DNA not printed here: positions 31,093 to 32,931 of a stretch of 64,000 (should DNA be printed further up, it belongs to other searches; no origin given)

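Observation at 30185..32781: WYL regulator + orphan SAP / FokI-like nuclease cassette between tmcAL and the rplJL operon: candidate undescribed defence or toxin module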

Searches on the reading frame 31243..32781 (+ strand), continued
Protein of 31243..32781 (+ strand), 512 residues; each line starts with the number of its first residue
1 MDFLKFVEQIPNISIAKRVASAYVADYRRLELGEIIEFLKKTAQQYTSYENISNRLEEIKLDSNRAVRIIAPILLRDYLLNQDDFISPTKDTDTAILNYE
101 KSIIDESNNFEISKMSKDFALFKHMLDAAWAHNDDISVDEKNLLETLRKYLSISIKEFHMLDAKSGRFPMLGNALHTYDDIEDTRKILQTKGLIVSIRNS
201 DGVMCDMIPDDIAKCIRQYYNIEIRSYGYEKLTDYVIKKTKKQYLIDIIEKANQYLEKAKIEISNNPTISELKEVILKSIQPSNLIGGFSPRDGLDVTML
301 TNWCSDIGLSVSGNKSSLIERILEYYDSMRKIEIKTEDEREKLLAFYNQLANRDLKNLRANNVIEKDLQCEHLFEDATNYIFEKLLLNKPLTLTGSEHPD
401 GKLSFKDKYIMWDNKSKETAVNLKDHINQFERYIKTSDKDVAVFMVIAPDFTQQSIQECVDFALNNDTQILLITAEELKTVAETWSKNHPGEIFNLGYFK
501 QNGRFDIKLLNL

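Call 41: search_protein_families(library=pfam, proteins=[P0154, P0157, P0163, P0167, P0169, P0173, P0177, P0180, P0196, P0261], max_evalue=0.01)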
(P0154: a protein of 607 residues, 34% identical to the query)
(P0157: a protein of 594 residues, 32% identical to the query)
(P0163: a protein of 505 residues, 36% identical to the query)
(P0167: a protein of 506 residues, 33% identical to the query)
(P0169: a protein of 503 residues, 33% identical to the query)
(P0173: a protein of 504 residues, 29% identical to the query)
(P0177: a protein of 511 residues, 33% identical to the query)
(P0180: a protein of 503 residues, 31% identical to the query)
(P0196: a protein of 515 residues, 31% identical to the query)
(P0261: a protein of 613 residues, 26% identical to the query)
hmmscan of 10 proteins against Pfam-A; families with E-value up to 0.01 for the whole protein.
P0154 (607 aa): 2 families
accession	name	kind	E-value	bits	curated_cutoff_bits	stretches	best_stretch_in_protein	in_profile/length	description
PF02037.33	SAP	-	1.4e-07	31.4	23.9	1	389-411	14-36/37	SAP domain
PF18953.6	SAP_new25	-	1.4e-06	28.3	26.3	1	385-421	13-49/51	SAP domain-containing new25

P0157 (594 aa): 6 families
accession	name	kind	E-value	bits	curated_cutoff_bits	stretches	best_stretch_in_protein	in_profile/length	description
PF18953.6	SAP_new25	-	3e-06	27.2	26.3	1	370-404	12-46/51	SAP domain-containing new25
PF02037.33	SAP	-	1.3e-05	25.1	23.9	0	370-397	9-36/37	SAP domain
PF03735.19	ENT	-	9.8e-05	22.8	28.5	1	209-249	11-51/71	ENT domain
PF13297.11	SDE2_2C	-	0.00034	20.9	26.6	1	351-395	22-66/82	Replication stress response SDE2 C-terminal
PF13240.11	Zn_Ribbon_1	-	0.0021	18.2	25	1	3-23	2-22/23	zinc-ribbon domain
PF21188.2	BRR2_plug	-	0.0037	18.1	25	0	331-362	33-63/69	Pre-mRNA-splicing helicase BRR2 plug domain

P0163 (505 aa): 1 family
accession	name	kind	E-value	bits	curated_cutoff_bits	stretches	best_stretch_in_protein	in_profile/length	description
PF02037.33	SAP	-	2.2e-05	24.4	23.9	1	230-263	2-35/37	SAP domain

P0167 (506 aa): 3 families
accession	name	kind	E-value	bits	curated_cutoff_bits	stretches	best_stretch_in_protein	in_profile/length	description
PF02037.33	SAP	-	1.6e-05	24.8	23.9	1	233-256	4-27/37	SAP domain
PF18953.6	SAP_new25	-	0.002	18.1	26.3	0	279-315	12-47/51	SAP domain-containing new25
PF09254.17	FokI_cleav_dom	-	0.0022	17.9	25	1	353-424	36-106/188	FokI, cleavage domain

P0169 (503 aa): 2 families
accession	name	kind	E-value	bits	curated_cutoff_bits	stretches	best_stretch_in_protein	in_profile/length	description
PF18953.6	SAP_new25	-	3.3e-05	23.9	26.3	0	236-262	10-35/51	SAP domain-containing new25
PF02037.33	SAP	-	0.00033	20.7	23.9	1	232-262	3-32/37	SAP domain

P0173 (504 aa): 4 families
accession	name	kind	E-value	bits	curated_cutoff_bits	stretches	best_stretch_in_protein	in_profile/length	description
PF02037.33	SAP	-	2.2e-09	37.1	23.9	1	231-263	3-35/37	SAP domain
PF18953.6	SAP_new25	-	5.1e-07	29.7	26.3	0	237-260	12-35/51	SAP domain-containing new25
PF09254.17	FokI_cleav_dom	-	3.4e-05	23.8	25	1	353-420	37-103/188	FokI, cleavage domain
PF05099.18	TerB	-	0.0037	18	24.4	1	87-156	43-114/118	Tellurite resistance protein TerB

P0177 (511 aa): 3 families
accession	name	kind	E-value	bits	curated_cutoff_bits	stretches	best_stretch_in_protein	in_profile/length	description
PF02037.33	SAP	-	2.6e-10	40.1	23.9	1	231-265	1-35/37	SAP domain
PF18953.6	SAP_new25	-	1.5e-08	34.5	26.3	1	279-316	11-47/51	SAP domain-containing new25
PF19960.5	EAD7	-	0.009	16.2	32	0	274-309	7-45/62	Effector-associated domain 7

P0180 (503 aa): 1 family
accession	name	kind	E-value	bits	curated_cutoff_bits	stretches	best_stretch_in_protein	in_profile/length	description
PF09254.17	FokI_cleav_dom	-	5.7e-05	23.1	25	1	347-422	33-106/188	FokI, cleavage domain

P0196 (515 aa): 1 family
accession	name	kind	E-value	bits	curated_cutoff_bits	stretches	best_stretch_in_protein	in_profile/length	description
PF02037.33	SAP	-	0.00024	21.1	23.9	1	244-269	9-34/37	SAP domain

P0261 (613 aa): 2 families
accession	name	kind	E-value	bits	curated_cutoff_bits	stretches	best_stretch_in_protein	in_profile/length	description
PF02037.33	SAP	-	9.2e-08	32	23.9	1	275-298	14-37/37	SAP domain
PF18953.6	SAP_new25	-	9.7e-07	28.8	26.3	1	271-302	13-44/51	SAP domain-containing new25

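Call 57: search_protein_families(library=pfam, alignment_id=A3, max_evalue=0.00001)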
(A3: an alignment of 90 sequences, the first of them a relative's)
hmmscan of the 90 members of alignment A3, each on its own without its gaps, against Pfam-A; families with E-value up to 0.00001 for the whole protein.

A. member 1, L001:2125-2949:- (275 aa): 2 families
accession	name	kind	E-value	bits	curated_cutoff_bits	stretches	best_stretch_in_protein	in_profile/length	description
PF12833.13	HTH_18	-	6.9e-21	74.8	33.6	1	194-272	1-79/80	Helix-turn-helix domain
PF00165.29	HTH_AraC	-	1.9e-20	72.9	26.6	2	239-272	10-42/42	Bacterial regulatory helix-turn-helix proteins, AraC family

B. families by the number of members that match (of 90 scanned): 142 families (the first 25 are shown)
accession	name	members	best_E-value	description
PF05635.17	23S_rRNA_IVP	7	1.9e-26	23S rRNA-intervening sequence protein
PF01554.23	MatE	2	2.2e-46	MatE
PF01558.24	POR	2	1.3e-31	Pyruvate ferredoxin/flavodoxin oxidoreductase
PF00239.26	Resolvase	2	3.8e-29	Resolvase, N terminal domain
PF04480.18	DUF559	2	1.5e-27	Protein of unknown function (DUF559)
PF13280.12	WYL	2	1.7e-12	WYL domain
PF00037.32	Fer4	2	1.1e-10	4Fe-4S binding domain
PF14697.11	Fer4_21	2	1.9e-09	4Fe-4S dicluster domain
PF12838.12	Fer4_7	2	6.4e-09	4Fe-4S dicluster domain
PF02065.24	Melibiase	2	1.3e-08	Melibiase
PF13183.11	Fer4_8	2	5e-08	4Fe-4S dicluster domain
PF13484.11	Fer4_16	2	1.1e-07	4Fe-4S double cluster binding domain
PF13187.11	Fer4_9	2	4.2e-07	4Fe-4S dicluster domain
PF25583.1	WCX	2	3.9e-06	WCX domain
PF00224.27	PK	1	5.1e-122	Pyruvate kinase, barrel domain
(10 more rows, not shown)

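Call 61: search_dna_similar(query=window:31243-32778:+, collection=phages, mode=protein, max_evalue=0.001, max_rows=15)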
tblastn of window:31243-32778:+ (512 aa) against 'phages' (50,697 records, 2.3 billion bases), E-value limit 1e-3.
Records with a match: 1; places in all: 1; records where one place covers at least 80% of the query: 1.
Best place of each record, by identity: <60% 1.
By first word of the organism name: Halorubrum 1.
By host as written in the record: Halorubrum coriense 1.
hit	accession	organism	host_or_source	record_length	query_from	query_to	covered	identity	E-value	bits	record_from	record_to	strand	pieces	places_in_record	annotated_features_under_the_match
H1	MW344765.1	Halorubrum virus Humcor1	Halorubrum coriense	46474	55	508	89%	22.9%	3e-16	88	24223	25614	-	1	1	hypothetical protein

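Call 62: search_dna_similar(query=window:31243-32778:+, collection=plasmids, mode=protein, max_evalue=0.001, max_rows=15)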
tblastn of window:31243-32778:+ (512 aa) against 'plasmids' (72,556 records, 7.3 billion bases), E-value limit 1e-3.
Records with a match: 1; places in all: 1; records where one place covers at least 80% of the query: 0.
Best place of each record, by identity: <60% 1.
By first word of the organism name: Natrinema 1.
By predicted mobility (MOB-suite, as given by PLSDB): non-mobilizable 1.
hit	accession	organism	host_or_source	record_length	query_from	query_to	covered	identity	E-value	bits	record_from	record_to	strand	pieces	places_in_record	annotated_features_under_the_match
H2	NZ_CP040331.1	Natrinema versiforme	-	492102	166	492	64%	24.2%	3e-16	90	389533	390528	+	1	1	hypothetical protein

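Call 64: get_annotated_region(hit=H1, flank=6000)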
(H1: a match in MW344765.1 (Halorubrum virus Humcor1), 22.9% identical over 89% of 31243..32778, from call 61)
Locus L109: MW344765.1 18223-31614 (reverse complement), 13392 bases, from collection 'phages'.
description: Halorubrum virus Humcor1, complete genome.
organism: Halorubrum virus Humcor1 (NCBI taxid 2809244)
taxonomy: Viruses; Duplodnaviria; Heunggongvirae; Uroviricota; Caudoviricetes; Kirjokansivirales; Graaviviridae
host: Halorubrum coriense; source: virus stock CC1 produced from Halorubrum coriense; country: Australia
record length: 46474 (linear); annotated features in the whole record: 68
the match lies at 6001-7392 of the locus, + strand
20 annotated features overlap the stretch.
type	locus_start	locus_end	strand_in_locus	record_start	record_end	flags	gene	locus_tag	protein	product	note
CDS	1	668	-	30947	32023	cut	orc1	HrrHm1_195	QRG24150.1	Orc1 replication protein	conserved domain TIGR02928 (PSSMID 274354) orc1/cdc6 family replication initiation protein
CDS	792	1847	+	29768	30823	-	-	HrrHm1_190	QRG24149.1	DUF4352 domain protein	contains two repeated DUF4352 domains; pfam11611 (PSSMID 314483) Domain of unknown function (DUF4352); Members of these ...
CDS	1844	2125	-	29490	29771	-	-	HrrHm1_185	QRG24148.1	hypothetical protein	-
CDS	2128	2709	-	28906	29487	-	-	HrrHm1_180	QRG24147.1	hypothetical protein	-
CDS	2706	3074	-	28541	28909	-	-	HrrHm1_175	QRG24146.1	hypothetical protein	-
CDS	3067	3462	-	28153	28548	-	-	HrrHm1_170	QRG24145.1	hypothetical protein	-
CDS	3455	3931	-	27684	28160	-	-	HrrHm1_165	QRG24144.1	hypothetical protein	-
CDS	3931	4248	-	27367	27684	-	-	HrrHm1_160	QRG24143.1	hypothetical protein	-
CDS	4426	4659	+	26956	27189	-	-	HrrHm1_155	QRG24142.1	hypothetical protein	-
CDS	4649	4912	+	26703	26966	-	-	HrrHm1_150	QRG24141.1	hypothetical protein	-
CDS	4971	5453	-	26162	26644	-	-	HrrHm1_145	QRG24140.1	YbaK/EbsC family protein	conserved domain (PSSMID 239824) YbaK-family.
CDS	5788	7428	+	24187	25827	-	-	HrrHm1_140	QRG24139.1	hypothetical protein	-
CDS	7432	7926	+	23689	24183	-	-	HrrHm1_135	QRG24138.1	YdjM-family membrane-bound hydrolase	conserved domain pfam04307 (PSSMID 309442), membrane-associated putative hydrolase (YdjM family); four predicted ...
CDS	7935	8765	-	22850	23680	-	-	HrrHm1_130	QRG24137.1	putative ion transport protein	conserved domain pfam00520, ion transport protein; six predicted transmembrane domains (Phobius); contains a CxxC motif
CDS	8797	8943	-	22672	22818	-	-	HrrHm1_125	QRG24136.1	hypothetical protein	-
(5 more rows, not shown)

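Call 65: get_annotated_region(hit=H2, flank=8000)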
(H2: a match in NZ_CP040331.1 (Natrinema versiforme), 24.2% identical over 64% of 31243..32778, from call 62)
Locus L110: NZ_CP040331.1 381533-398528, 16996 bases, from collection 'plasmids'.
description: Natrinema versiforme strain BOL5-4 plasmid pNVE500
organism: Natrinema versiforme (NCBI taxid 88724)
taxonomy: Archaea; Euryarchaeota; Halobacteria; Halobacteriales; Natrialbaceae; Natrinema; Natrinema versiforme
host: -; source: -; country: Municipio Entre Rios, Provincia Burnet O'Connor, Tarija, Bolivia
typing (MOB-suite, as given by PLSDB): non-mobilizable; mating-pair formation MPF_T
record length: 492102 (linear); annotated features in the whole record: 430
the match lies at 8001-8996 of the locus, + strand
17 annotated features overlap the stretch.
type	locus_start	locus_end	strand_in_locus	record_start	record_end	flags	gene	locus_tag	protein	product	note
CDS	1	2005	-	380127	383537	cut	-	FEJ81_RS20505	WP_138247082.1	N-6 DNA methylase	GO:0006306 - DNA methylation [Evidence IEA]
CDS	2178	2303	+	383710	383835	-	-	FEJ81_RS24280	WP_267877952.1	hypothetical protein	-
CDS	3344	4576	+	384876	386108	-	-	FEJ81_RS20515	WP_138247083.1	site-specific integrase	-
CDS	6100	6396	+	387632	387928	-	-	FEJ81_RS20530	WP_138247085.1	DUF6516 family protein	-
CDS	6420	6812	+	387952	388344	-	-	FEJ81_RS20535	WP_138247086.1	hypothetical protein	-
CDS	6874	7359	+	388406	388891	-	-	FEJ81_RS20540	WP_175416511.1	hypothetical protein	-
CDS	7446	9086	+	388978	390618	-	-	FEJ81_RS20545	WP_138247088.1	hypothetical protein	-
CDS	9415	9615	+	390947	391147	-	-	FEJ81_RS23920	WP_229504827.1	hypothetical protein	-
CDS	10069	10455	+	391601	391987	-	-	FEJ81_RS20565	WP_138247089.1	hypothetical protein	-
CDS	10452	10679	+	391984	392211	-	-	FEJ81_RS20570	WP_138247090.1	hypothetical protein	-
CDS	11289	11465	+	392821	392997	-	-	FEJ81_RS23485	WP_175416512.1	hypothetical protein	-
CDS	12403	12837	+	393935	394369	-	-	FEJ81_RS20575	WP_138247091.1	heme-binding protein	-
CDS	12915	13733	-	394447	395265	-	-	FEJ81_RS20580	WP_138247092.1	helix-turn-helix domain-containing protein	-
CDS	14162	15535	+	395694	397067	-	-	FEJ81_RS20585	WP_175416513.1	ammonium transporter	-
CDS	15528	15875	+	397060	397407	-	-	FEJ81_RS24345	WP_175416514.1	P-II family nitrogen regulator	-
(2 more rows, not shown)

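Call 66: fold_search(model_id=the predicted structure, library=viral)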
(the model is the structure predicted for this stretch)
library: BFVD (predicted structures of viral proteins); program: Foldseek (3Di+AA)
matches with E <= 10: 235; with E <= 0.001: 0
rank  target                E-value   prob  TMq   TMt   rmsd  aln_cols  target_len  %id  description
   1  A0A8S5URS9            2.1e-02  0.92  0.20  0.30  20.9       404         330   10  Restriction endonuclease [Siphoviridae sp. cthae16]
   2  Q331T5                1.6e-01  0.92  0.18  0.39  12.2       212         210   11  (no name in the UniProt tables at hand)
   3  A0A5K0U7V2            2.1e-01  0.12  0.09  0.09  17.3       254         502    8  PhoD-like phosphatase (Fragment) [Yasminevirus sp. GU-2018]
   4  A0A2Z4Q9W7            2.2e-01  0.66  0.18  0.36  15.2       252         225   12  (no name in the UniProt tables at hand)
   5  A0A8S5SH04            2.2e-01  0.30  0.13  0.21  20.7       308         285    9  Endonuclease-like protein [Siphoviridae sp. ctBCr48]
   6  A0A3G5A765            3.0e-01  0.12  0.17  0.15  29.3       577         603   10  C2H2-type domain-containing protein [Harvfovirus sp.]
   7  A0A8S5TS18            3.2e-01  0.18  0.14  0.17  23.0       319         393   10  Endonuclease-like protein [Siphoviridae sp. ctEw721]
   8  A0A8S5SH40            3.5e-01  0.15  0.13  0.18  23.3       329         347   14  Endonuclease-like protein [Siphoviridae sp. ctBCr48]
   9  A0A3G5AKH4            3.6e-01  0.16  0.13  0.15  21.1       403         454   13  RPB5 subunit of DNA-directed RNA polymerase [Solumvirus sp.]
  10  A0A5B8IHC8            3.6e-01  0.04  0.09  0.05  27.4       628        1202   13  Glycosyl transferase family 2 [Mimiviridae sp. ChoanoV1]
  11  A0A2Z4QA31            4.3e-01  0.91  0.19  0.37   8.0       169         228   14  (no name in the UniProt tables at hand)
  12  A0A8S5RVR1            5.7e-01  0.07  0.12  0.10  23.8       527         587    9  Transcriptional regulator OhrR regulator, MarR family, TRANSCRIPTION.93A [Siphoviridae sp. ctHip2]
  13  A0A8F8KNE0            6.0e-01  0.69  0.15  0.30  11.5       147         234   12  DNA-directed RNA polymerase subunit 5 [Clandestinovirus]
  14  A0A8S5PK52            6.2e-01  0.93  0.20  0.38   5.6       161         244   14  Restriction endonuclease [Siphoviridae sp. ctXBp18]
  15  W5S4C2                6.2e-01  0.69  0.16  0.33  10.0       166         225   11  RNA polymerase II RPB5 subunit [Pithovirus sibericum]
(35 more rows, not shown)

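Call 68: search_protein_families(library=padloc, alignment_id=A2, max_evalue=0.01)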
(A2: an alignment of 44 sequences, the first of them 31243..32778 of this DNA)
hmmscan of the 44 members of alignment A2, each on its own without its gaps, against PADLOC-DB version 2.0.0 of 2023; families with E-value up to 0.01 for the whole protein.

A. member 1, window:31243-32778:+ (512 aa): 0 families

B. families by the number of members that match (of 44 scanned): 5 families
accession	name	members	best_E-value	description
PDLC04529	PDC-M23A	1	0.0002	-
PDLC03477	REase_II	1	0.00029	Type II restriction enzyme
PDLC05027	PDC-S48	1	0.0011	-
PDLC01878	CARF3--CARF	1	0.0053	-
PDLC01266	Cas11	1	0.0089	CAS-I-A; effector_SS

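Call 69: search_protein_families(library=phrogs, alignment_id=A2, max_evalue=0.01)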
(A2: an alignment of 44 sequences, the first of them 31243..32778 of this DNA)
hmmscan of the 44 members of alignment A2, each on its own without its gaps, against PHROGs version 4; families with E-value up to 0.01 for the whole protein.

A. member 1, window:31243-32778:+ (512 aa): 0 families

B. families by the number of members that match (of 44 scanned): 8 families
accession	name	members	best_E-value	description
phrog_34709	-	8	3.4e-09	-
phrog_6586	-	1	0.0033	-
phrog_3989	-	1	0.0036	-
phrog_28482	-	1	0.0043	-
phrog_2724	-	1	0.0051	-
phrog_20203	-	1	0.0051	-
phrog_278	-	1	0.0061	transcriptional regulator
phrog_8102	-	1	0.0075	replication initiation protein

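Call 70: search_protein_families(library=pfam, proteins=[P0170, P0213, P0268, P0267, P0257, P0248, P0281, P0274, P0181, P0236], max_evalue=0.01)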
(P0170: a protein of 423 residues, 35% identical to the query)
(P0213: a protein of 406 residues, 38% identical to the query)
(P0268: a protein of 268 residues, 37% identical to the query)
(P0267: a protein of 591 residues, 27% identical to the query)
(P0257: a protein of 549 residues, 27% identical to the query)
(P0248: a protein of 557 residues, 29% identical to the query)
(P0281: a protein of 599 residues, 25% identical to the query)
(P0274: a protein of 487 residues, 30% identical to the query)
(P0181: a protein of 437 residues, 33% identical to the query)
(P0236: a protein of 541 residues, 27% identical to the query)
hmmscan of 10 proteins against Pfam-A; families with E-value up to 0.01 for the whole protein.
P0170 (423 aa): 1 family
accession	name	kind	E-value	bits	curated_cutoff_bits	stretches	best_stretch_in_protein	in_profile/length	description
PF02037.33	SAP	-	0.00026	21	23.9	1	201-228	8-35/37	SAP domain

P0213 (406 aa): 3 families
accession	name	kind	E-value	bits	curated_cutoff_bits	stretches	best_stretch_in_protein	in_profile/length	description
PF02037.33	SAP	-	2.4e-06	27.5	23.9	0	136-156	9-29/37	SAP domain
PF18953.6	SAP_new25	-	0.0002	21.3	26.3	0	176-207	11-41/51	SAP domain-containing new25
PF09254.17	FokI_cleav_dom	-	0.0022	17.9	25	1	252-326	37-105/188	FokI, cleavage domain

P0268 (268 aa): 1 family
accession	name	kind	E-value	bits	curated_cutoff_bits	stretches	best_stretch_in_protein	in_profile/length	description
PF04185.19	Phosphoesterase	-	0.0036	16.9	23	0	49-117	111-182/356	Phosphoesterase family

P0267 (591 aa): 3 families
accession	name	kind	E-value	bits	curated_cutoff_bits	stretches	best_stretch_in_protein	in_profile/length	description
PF02037.33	SAP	-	4e-07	30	23.9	1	360-392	5-37/37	SAP domain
PF18953.6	SAP_new25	-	5.2e-06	26.4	26.3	1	364-400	12-48/51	SAP domain-containing new25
PF09254.17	FokI_cleav_dom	-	0.0061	16.5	25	0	462-511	60-109/188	FokI, cleavage domain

P0257 (549 aa): 0 families

P0248 (557 aa): 0 families

P0281 (599 aa): 2 families
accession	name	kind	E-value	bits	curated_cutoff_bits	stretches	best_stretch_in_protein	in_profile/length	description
PF02037.33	SAP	-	2e-10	40.4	23.9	1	257-290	3-36/37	SAP domain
PF18953.6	SAP_new25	-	5.3e-05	23.2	26.3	0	371-407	11-47/51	SAP domain-containing new25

P0274 (487 aa): 0 families

P0181 (437 aa): 2 families
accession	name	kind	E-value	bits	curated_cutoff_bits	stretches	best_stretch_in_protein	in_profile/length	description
PF02037.33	SAP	-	1.2e-05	25.3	23.9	1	401-429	8-36/37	SAP domain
PF18953.6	SAP_new25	-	0.00014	21.9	26.3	1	402-433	12-43/51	SAP domain-containing new25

P0236 (541 aa): 1 family
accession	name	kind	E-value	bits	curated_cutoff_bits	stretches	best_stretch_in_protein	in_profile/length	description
PF07631.16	PSD4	-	0.0048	17.8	23.3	1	31-122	34-126/128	Protein of unknown function (DUF1592)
